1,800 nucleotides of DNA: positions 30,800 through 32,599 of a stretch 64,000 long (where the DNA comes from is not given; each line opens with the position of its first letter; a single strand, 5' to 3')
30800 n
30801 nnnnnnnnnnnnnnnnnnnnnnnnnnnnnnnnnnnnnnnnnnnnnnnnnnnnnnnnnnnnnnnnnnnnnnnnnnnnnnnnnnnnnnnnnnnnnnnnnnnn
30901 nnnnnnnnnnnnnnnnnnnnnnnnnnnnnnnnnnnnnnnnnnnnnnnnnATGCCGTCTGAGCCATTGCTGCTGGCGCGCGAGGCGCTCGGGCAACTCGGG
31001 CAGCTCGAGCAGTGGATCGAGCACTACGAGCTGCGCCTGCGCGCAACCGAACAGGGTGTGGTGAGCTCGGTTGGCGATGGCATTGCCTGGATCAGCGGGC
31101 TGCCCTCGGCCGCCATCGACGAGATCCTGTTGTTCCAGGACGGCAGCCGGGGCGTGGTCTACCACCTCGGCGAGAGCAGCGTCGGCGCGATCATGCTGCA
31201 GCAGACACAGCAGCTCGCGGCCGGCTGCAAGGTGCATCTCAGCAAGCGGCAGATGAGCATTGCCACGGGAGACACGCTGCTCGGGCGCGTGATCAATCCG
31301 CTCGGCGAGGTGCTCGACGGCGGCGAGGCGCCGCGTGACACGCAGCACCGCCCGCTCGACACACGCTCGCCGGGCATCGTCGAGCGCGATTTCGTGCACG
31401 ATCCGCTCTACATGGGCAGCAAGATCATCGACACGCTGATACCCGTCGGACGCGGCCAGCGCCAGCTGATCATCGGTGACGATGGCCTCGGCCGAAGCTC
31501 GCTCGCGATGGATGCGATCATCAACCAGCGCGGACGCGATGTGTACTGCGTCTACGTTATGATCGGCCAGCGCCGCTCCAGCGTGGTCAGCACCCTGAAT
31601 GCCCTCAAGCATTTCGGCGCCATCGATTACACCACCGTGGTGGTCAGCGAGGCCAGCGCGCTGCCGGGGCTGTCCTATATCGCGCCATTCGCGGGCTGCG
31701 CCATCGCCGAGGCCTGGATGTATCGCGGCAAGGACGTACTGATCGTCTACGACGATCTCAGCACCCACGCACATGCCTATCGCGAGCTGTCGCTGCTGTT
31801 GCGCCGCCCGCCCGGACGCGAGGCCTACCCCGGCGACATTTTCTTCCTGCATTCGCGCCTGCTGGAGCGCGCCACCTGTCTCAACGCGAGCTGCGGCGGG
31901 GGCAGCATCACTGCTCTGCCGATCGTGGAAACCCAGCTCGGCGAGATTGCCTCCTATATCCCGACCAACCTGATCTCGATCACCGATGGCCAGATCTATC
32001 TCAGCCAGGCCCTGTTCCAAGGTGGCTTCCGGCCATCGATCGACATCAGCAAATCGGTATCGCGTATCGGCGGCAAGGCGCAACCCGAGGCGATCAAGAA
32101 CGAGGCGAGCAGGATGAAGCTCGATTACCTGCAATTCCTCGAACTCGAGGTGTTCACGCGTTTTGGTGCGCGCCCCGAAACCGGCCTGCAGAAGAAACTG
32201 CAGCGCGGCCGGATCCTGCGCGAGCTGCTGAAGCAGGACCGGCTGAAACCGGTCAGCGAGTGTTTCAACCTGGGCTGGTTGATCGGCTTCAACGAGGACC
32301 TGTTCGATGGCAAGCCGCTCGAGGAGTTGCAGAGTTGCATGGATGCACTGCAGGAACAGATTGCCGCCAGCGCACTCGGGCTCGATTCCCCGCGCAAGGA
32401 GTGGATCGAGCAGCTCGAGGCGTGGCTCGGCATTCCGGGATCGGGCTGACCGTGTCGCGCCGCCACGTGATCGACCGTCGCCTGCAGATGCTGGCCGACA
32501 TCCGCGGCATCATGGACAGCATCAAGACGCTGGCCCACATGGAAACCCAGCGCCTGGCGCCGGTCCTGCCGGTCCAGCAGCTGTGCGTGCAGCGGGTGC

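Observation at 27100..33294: Complete alternative N-type F1Fo ATPase operon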

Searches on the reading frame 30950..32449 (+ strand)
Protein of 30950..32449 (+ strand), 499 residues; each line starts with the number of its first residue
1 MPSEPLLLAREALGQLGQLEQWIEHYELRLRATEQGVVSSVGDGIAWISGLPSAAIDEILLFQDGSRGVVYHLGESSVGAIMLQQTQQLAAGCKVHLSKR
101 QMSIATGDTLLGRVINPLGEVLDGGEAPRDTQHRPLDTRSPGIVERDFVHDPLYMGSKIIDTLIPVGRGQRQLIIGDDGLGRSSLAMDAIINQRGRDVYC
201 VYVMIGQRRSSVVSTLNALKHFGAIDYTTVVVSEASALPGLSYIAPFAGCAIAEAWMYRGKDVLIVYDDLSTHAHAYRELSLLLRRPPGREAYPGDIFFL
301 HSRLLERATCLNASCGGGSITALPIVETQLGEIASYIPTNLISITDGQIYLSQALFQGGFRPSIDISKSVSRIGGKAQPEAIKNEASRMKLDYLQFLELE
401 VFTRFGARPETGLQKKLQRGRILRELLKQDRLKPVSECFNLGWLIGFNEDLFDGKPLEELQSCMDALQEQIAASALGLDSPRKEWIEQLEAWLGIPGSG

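Call 5: search_protein_families(library=ncbifam, proteins=[window:30950-32449:+], max_evalue=0.01)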
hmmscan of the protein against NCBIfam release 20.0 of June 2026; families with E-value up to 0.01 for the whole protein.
window:30950-32449:+ (499 aa): 35 families (the best 25 are shown)
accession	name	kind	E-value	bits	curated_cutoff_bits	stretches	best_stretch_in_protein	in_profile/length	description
NF009884.0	PRK13343.1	equivalog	6.1e-206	684.9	554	1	16-476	11-471/507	F0F1 ATP synthase subunit alpha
TIGR03324.1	alt_F1F0_F1_al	exception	1.9e-169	564.5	750.5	1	17-474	10-467/497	alternate F1F0 ATPase, F1 subunit alpha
TIGR00962.1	atpA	equivalog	3.4e-160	534.1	484.45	1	19-473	11-467/503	F0F1 ATP synthase subunit alpha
NF045863.1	glide_MMOB1660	exception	5.6e-115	385.2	600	1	38-433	3-403/515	MMOB1660 family gliding motility ATPase complex subunit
NF005523.0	PRK07165.1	equivalog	1.1e-81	275.1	414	1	77-437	48-408/509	ATP F0F1 synthase subunit alpha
NF045936.2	MSC_0619_alpha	exception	4.1e-75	253.4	520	1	81-396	48-363/505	MSC_0619 family F1-like ATPase alpha subunit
TIGR02546.1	III_secr_ATP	equivalog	1.3e-52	179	604.75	1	72-407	47-378/423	type III secretion system ATPase SctN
TIGR03496.1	FliI_clade1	equivalog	1.4e-52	178.9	619.1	1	67-408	35-372/414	flagellar protein export ATPase FliI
TIGR01026.1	fliI_yscN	subfamily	7.9e-48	163.3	379.5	1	68-408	62-396/440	FliI/YscN family ATPase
TIGR03498.1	FliI_clade3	equivalog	2.7e-44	151.5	587.45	1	66-416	36-382/418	flagellar protein export ATPase FliI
NF005295.0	PRK06820.1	equivalog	3e-44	151.7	690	1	36-430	31-421/440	EscN/YscN/HrcN family type III secretion system ATPase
TIGR03497.1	FliI_clade2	equivalog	5e-43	147.6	629.8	1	74-408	42-370/413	flagellar protein export ATPase FliI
NF006012.0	PRK08149.1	equivalog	2.8e-42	145.2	594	1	82-408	63-387/431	type III secretion system ATPase SctN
NF006290.1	PRK08472.1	equivalog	5.9e-41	140.7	644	1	36-430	20-415/433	flagellar protein export ATPase FliI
NF005391.0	PRK06936.1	equivalog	2.6e-40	138.6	657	1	85-408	78-395/439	type III secretion system ATPase SctN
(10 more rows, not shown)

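Call 6: search_protein_families(library=pfam, proteins=[window:30950-32449:+], max_evalue=0.01)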
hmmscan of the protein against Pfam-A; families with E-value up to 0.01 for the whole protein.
window:30950-32449:+ (499 aa): 3 families
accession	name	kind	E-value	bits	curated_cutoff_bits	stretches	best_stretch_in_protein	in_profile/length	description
PF00006.31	ATP-synt_ab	-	1.4e-74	250.8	29.5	1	156-371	1-213/213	ATP synthase alpha/beta family, nucleotide-binding domain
PF00306.32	ATP-synt_ab_C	-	5e-16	59.6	27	1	378-473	1-96/126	ATP synthase alpha/beta chain, C terminal domain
PF02874.29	ATP-synt_ab_N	-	1.3e-06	29.2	20.9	1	35-95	5-65/69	ATP synthase alpha/beta family, beta-barrel domain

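Call 16: find_related_loci(query=window:30950-32449:+, collection=genome_contigs, flank=10000)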
Query window:30950-32449:+ (499 aa) in genome_contigs; peptide patterns used: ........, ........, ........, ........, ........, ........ (x = any residue, [..] = any of these).
600 stretches matched a pattern (row limit reached: there are more); 564 encode a relative of the query (tblastn E <= 1e-3); the best 80 are kept; 80 distinct loci.
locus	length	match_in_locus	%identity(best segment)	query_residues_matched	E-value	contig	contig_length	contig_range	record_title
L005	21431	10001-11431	66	18-494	0e+0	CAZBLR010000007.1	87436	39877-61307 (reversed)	MAG TPA_asm: uncultured Zetaproteobacteria bacterium isolate binchicken_co224_50 genome assembly, contig: NODE_119_lengt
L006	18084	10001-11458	65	9-494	0e+0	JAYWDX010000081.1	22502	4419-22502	MAG: Candidatus Tenderia sp. isolate GL96_UP_concoct_44 GL96_UP_concoct_44_80, whole genome shotgun sequence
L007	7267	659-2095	66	16-494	0e+0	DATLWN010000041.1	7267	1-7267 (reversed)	MAG TPA_asm: Mariprofundaceae bacterium isolate SMAG_U13219 k141_312470, whole genome shotgun sequence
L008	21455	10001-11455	64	11-495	0e+0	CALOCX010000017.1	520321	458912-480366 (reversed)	MAG: uncultured Gammaproteobacteria bacterium isolate LOGT_bin.0252 genome assembly, contig: contig_28735, whole genome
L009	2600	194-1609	64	22-493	0e+0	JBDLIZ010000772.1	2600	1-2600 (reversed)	MAG: Pseudomonadota bacterium isolate MAG064 MAG064_772, whole genome shotgun sequence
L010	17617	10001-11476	62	6-494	0e+0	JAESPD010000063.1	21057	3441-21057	MAG: gamma proteobacterium endosymbiont of Lamellibrachia anaximandri isolate Palinuro 2 63, whole genome shotgun sequen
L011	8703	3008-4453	64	14-495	0e+0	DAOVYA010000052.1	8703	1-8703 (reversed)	MAG TPA_asm: Gammaproteobacteria bacterium isolate CSMAG_1771 CSMAG_1771_k141_5075246_length_8703_cov_8.8561, whole geno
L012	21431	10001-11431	67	16-492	0e+0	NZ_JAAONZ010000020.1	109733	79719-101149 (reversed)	Pseudomaricurvus hydrocarbonicus strain JCM 30134 NODE_20_length_109733_cov_33.015938, whole genome shotgun sequence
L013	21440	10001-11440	65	16-495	0e+0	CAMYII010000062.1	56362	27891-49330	MAG: Acidiferrobacterales bacterium isolate ES_Gamma_002 genome assembly, contig: scaffold_334, whole genome shotgun seq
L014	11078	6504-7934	63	22-497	0e+0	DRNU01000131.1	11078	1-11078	MAG TPA_asm: Gammaproteobacteria bacterium isolate HyVt-519 HyVt-519_k145_387851, whole genome shotgun sequence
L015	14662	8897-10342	63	12-493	0e+0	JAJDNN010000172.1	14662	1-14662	MAG: Proteobacteria bacterium isolate ALJrbin.36 k141_7070611, whole genome shotgun sequence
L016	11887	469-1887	63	22-494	0e+0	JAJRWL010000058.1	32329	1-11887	MAG: Gammaproteobacteria bacterium isolate Dive96_bin2.191 k141_1455985, whole genome shotgun sequence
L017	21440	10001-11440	63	14-493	0e+0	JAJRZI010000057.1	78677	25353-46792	MAG: Gammaproteobacteria bacterium isolate Dive96_bin4.167 k141_953321, whole genome shotgun sequence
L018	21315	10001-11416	64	22-493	0e+0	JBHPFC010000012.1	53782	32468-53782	Pseudomonadota bacterium isolate SAG AM-311-I13 NODE_12_length_53782_cov_25.697433, whole genome shotgun sequence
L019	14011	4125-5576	63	14-497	0e+0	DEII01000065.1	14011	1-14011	MAG TPA_asm: Methylococcaceae bacterium UBA2778 UBA2778_contig_36063, whole genome shotgun sequence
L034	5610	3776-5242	62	1-493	0e+0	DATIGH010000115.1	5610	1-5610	MAG TPA_asm: Nitrospira sp. isolate SMAG_U16416 k141_771761, whole genome shotgun sequence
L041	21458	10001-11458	63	11-495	0e+0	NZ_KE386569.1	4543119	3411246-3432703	Methylobacter luteus IMV-B-3098 MetluDRAFT_scaffold1.1, whole genome shotgun sequence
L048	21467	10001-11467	62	1-493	0e+0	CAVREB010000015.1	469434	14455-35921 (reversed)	MAG: uncultured Nitrospiraceae bacterium isolate MFD10007.bin.1.59 genome assembly, contig: contig_7445, whole genome sh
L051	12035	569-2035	61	1-493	0e+0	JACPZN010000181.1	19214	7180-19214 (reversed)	MAG: Nitrospirae bacterium isolate NC_groundwater_890_Pr1_S2p5_56_12 Montesol18_S2p5_coassembly_scaffold_436144, whole g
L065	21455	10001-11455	61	9-495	0e+0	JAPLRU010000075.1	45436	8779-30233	MAG: Methylobacter sp. isolate LacPavin_0419_WC53_MAG_49_11 LacPavin_0419_WC53_scaffold_29347, whole genome shotgun sequ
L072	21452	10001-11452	61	9-494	0e+0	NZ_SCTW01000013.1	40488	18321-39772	MAG: Methylobacter sp. isolate FW305_bin.9 FW305_bin.9-3807, whole genome shotgun sequence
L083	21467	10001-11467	61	1-493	0e+0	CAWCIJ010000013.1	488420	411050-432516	MAG: uncultured Nitrospiraceae bacterium isolate MFD00962.bin.1.147 genome assembly, contig: contig_76802, whole genome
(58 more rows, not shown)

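Call 17: search_dna_similar(query=window:30950-32449:+, collection=plasmids, mode=protein, max_rows=40)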
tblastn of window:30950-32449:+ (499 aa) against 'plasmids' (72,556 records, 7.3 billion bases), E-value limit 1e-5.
Records with a match: 784; places in all: 1084; records where one place covers at least 80% of the query: 132.
Best place of each record, by identity: <60% 784.
By first word of the organism name: Ralstonia 136; Shigella 103; Yersinia 93; Rhizobium 53; Azospirillum 30; Escherichia 29; Sinorhizobium 27; Aeromonas 21; Bradyrhizobium 18; Pantoea 14; and 104 more.
By predicted mobility (MOB-suite, as given by PLSDB): non-mobilizable 323; mobilizable 291; conjugative 170.
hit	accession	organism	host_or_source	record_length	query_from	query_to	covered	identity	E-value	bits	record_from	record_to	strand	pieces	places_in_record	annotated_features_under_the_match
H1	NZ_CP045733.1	Legionella sp. MW5194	Water,water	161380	2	493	99%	57.8%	0e+0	596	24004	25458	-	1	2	F0F1 ATP synthase subunit alpha | F0F1 ATP synthase subunit delta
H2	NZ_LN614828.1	Legionella fallonii LLAP-10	-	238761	16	494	96%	59.2%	0e+0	596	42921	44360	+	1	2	F0F1 ATP synthase subunit alpha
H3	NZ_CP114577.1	Legionella pneumophila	cell culture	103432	21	493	95%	59.3%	0e+0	590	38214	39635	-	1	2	F0F1 ATP synthase subunit alpha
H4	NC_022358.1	Sulfuricella denitrificans skB26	-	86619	13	493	96%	57.6%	2e-177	560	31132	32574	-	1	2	F0F1 ATP synthase subunit alpha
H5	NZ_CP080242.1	Polymorphobacter sp. PAMC 29334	Megaspora,lichen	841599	3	478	95%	46.6%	1e-132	431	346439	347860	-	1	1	alternate F1F0 ATPase, F1 subunit alpha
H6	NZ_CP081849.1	Polymorphobacter megasporae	Megaspora,lichen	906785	3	478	95%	46.6%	1e-132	431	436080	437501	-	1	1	alternate F1F0 ATPase, F1 subunit alpha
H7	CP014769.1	Hymenobacter psoromatis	Lichen,single cell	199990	11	460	90%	48.1%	1e-131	428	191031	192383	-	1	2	F0F1 ATP synthase subunit alpha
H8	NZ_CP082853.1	Legionella anisa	-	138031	19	473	91%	47.5%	1e-131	428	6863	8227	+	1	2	alternate F1F0 ATPase, F1 subunit alpha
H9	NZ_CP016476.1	Picosynechococcus sp. PCC 7003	cell culture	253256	16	472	92%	47.1%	2e-129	421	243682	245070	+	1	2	alternate F1F0 ATPase, F1 subunit alpha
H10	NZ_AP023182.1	Paraburkholderia sp. PGU19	Physopelta gutta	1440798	27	481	91%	47.3%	1e-129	422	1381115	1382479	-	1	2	record has no annotation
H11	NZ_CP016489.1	Picosynechococcus sp. PCC 8807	cell culture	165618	16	472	92%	46.9%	1e-128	419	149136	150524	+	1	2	alternate F1F0 ATPase, F1 subunit alpha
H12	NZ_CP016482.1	Picosynechococcus sp. PCC 7117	cell culture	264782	16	472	92%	46.9%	1e-128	419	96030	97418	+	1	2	alternate F1F0 ATPase, F1 subunit alpha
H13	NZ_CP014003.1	Picosynechococcus sp. PCC 73109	cell culture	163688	16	472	92%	46.9%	2e-128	419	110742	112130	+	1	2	alternate F1F0 ATPase, F1 subunit alpha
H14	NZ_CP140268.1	Priestia megaterium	Single cell,ginseng rhizosphere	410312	19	499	96%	44.5%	9e-129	420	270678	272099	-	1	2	atpA: F0F1 ATP synthase subunit alpha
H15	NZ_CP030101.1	Listeria monocytogenes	Environment,water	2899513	19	460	89%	48.4%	7e-130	423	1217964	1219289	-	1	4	none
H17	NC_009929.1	Acaryochloris marina MBIC11017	-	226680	25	471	90%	47.7%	4e-131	426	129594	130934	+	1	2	alternate F1F0 ATPase, F1 subunit alpha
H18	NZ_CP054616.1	Azospirillum oryzae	cell culture,soil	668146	23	494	95%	45.0%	7e-123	403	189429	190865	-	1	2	F0F1 ATP synthase subunit alpha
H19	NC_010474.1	Picosynechococcus sp. PCC 7002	-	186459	16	472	92%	46.4%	6e-127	414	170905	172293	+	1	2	alternate F1F0 ATPase, F1 subunit alpha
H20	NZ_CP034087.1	Methylocystis rosea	cell culture,groundwater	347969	9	460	91%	46.9%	3e-128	418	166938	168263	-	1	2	F0F1 ATP synthase subunit alpha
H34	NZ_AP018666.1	Sphingobium amiense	-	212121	16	462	90%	46.5%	2e-125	410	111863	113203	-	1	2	F0F1 ATP synthase subunit alpha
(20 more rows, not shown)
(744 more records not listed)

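Call 18: get_annotated_region(hit=H19, flank=6000)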
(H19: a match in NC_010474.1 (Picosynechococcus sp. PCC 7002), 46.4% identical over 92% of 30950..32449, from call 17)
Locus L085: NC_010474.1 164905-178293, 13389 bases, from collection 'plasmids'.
description: Picosynechococcus sp. PCC 7002 plasmid pAQ7, complete sequence
organism: Picosynechococcus sp. PCC 7002 (NCBI taxid 32049)
taxonomy: Bacteria; Cyanobacteriota; Cyanophyceae; Chroococcales; Geminocystaceae; Picosynechococcus; Picosynechococcus sp. PCC 7002
host: -; source: -; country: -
typing (MOB-suite, as given by PLSDB): non-mobilizable
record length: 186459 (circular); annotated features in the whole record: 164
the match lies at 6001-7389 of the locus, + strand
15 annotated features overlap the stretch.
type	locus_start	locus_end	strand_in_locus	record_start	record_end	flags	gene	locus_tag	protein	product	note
CDS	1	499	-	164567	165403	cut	phnE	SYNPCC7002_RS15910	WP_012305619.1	phosphonate ABC transporter, permease protein PhnE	GO:0015716 - organic phosphonate transport [Evidence IEA]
CDS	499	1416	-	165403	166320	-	-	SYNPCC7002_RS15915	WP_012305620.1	phosphate/phosphite/phosphonate ABC transporter substrate-binding protein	-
CDS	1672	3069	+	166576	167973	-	atpD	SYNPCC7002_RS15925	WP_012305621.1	F0F1 ATP synthase subunit beta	GO:0015986 - proton motive force-driven ATP synthesis [Evidence IEA]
CDS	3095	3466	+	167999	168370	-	-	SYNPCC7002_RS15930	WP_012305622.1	F0F1 ATP synthase subunit epsilon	-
CDS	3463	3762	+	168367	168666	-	-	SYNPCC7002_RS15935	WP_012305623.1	AtpZ/AtpI family protein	-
CDS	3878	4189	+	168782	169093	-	-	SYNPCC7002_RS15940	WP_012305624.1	ATP synthase subunit I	-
CDS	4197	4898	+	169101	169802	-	-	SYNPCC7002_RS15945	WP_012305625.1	F0F1 ATP synthase subunit A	GO:0015986 - proton motive force-driven ATP synthesis [Evidence IEA]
CDS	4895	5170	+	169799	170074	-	-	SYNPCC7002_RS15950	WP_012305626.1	F0F1 ATP synthase subunit C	-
CDS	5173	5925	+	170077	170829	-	-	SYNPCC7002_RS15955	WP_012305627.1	F0F1 ATP synthase subunit B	-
CDS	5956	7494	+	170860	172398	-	-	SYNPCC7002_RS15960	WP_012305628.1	alternate F1F0 ATPase, F1 subunit alpha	-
CDS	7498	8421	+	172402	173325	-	-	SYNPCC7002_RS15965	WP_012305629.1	F0F1 ATP synthase subunit gamma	GO:0015986 - proton motive force-driven ATP synthesis [Evidence IEA]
CDS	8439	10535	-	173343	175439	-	-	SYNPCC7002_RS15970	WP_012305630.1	diguanylate cyclase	-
CDS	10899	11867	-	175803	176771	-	egtD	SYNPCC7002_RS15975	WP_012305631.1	L-histidine N(alpha)-methyltransferase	GO:0052699 - ergothioneine biosynthetic process [Evidence IEA]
CDS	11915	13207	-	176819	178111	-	egtB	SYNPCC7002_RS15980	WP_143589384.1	ergothioneine biosynthesis protein EgtB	GO:0052699 - ergothioneine biosynthetic process [Evidence IEA]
CDS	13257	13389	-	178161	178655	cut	-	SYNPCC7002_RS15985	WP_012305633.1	DUF427 domain-containing protein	-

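Call 19: get_annotated_region(hit=H4, flank=7000)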
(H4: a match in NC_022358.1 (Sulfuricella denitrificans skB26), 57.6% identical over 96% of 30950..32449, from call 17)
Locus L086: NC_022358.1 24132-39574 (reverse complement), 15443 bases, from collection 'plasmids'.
description: Sulfuricella denitrificans skB26 plasmid pSCD, complete sequence
organism: Sulfuricella denitrificans skB26 (NCBI taxid 1163617)
taxonomy: Bacteria; Pseudomonadota; Betaproteobacteria; Nitrosomonadales; Sulfuricellaceae; Sulfuricella; Sulfuricella denitrificans; Sulfuricella denitrificans skB26
host: -; source: -; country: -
typing (MOB-suite, as given by PLSDB): non-mobilizable; replicon rep_cluster_1630
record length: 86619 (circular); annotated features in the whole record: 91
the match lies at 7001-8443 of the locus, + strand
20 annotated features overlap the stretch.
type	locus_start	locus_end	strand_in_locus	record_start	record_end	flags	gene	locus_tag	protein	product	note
CDS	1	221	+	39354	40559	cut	-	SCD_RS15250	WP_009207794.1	hypothetical protein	-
CDS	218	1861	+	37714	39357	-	-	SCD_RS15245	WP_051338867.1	phospholipase D family protein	-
CDS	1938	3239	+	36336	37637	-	-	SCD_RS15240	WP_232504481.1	hypothetical protein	-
CDS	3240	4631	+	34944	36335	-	atpD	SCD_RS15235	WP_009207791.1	F0F1 ATP synthase subunit beta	GO:0015986 - proton motive force-driven ATP synthesis [Evidence IEA]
CDS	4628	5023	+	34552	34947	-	-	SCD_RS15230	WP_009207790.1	hypothetical protein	-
CDS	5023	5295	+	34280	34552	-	-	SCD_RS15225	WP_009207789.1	AtpZ/AtpI family protein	-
CDS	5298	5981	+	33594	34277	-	-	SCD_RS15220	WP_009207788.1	F0F1 ATP synthase subunit A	-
CDS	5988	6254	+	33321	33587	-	atpE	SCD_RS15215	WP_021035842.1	ATP synthase F0 subunit C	GO:0015986 - proton motive force-driven ATP synthesis [Evidence IEA]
CDS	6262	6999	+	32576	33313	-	-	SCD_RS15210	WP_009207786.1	F0F1 ATP synthase subunit delta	GO:0015986 - proton motive force-driven ATP synthesis [Evidence IEA]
CDS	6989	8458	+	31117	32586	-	-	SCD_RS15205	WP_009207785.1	F0F1 ATP synthase subunit alpha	GO:0015986 - proton motive force-driven ATP synthesis [Evidence IEA]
CDS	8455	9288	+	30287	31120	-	-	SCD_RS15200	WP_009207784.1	FoF1 ATP synthase subunit gamma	GO:0042777 - proton motive force-driven plasma membrane ATP synthesis [Evidence IEA]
CDS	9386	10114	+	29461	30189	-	-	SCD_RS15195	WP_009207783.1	formylmethanofuran dehydrogenase subunit E family protein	-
CDS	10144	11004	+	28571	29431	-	-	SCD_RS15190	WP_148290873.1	alkaline phosphatase family protein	-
CDS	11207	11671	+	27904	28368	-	-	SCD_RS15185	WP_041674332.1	rhodanese-like domain-containing protein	-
CDS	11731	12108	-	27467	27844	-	-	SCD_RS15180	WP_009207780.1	transcriptional regulator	-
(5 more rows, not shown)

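Call 20: get_annotated_region(hit=H2, flank=7000)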
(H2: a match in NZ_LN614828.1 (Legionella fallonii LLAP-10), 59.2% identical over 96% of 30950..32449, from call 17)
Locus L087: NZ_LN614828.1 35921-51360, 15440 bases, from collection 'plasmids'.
description: Legionella fallonii LLAP-10 plasmid II, complete sequence
organism: Legionella fallonii LLAP-10 (NCBI taxid 1212491)
taxonomy: Bacteria; Pseudomonadota; Gammaproteobacteria; Legionellales; Legionellaceae; Legionella; Legionella fallonii; Legionella fallonii LLAP-10
host: -; source: -; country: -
typing (MOB-suite, as given by PLSDB): conjugative; relaxase MOBF; mating-pair formation MPF_F
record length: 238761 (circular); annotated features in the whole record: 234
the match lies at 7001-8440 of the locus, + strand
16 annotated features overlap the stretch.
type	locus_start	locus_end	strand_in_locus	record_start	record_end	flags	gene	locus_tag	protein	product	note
CDS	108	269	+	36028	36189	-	-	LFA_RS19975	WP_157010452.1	hypothetical protein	-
CDS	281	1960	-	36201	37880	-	-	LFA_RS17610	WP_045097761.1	DUF3141 domain-containing protein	-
CDS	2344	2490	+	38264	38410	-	-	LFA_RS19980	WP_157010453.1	hypothetical protein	-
CDS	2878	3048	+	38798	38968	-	-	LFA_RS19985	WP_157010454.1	hypothetical protein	-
CDS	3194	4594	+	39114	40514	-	atpD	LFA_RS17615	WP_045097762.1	F0F1 ATP synthase subunit beta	GO:0015986 - proton motive force-driven ATP synthesis [Evidence IEA]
CDS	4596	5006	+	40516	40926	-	-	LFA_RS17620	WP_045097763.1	F0F1 ATP synthase subunit epsilon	-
CDS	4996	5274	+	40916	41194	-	-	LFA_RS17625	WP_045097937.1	AtpZ/AtpI family protein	-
CDS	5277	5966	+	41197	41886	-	-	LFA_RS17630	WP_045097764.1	F0F1 ATP synthase subunit A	-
CDS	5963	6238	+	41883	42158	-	-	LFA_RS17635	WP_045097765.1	F0F1 ATP synthase subunit C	-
CDS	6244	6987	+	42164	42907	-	-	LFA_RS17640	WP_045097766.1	F0F1 ATP synthase subunit delta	GO:0015986 - proton motive force-driven ATP synthesis [Evidence IEA]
CDS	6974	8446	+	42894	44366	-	-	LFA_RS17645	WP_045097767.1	F0F1 ATP synthase subunit alpha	GO:0015986 - proton motive force-driven ATP synthesis [Evidence IEA]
CDS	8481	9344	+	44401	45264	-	-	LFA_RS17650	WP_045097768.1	F0F1 ATP synthase subunit gamma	GO:0015986 - proton motive force-driven ATP synthesis [Evidence IEA]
CDS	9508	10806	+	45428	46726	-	-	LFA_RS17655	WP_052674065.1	TolC family protein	GO:0055085 - transmembrane transport [Evidence IEA]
CDS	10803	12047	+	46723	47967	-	-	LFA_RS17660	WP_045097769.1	efflux RND transporter periplasmic adaptor subunit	GO:0006810 - transport [Evidence IEA]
CDS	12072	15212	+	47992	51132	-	-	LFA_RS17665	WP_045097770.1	CusA/CzcA family heavy metal efflux RND transporter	-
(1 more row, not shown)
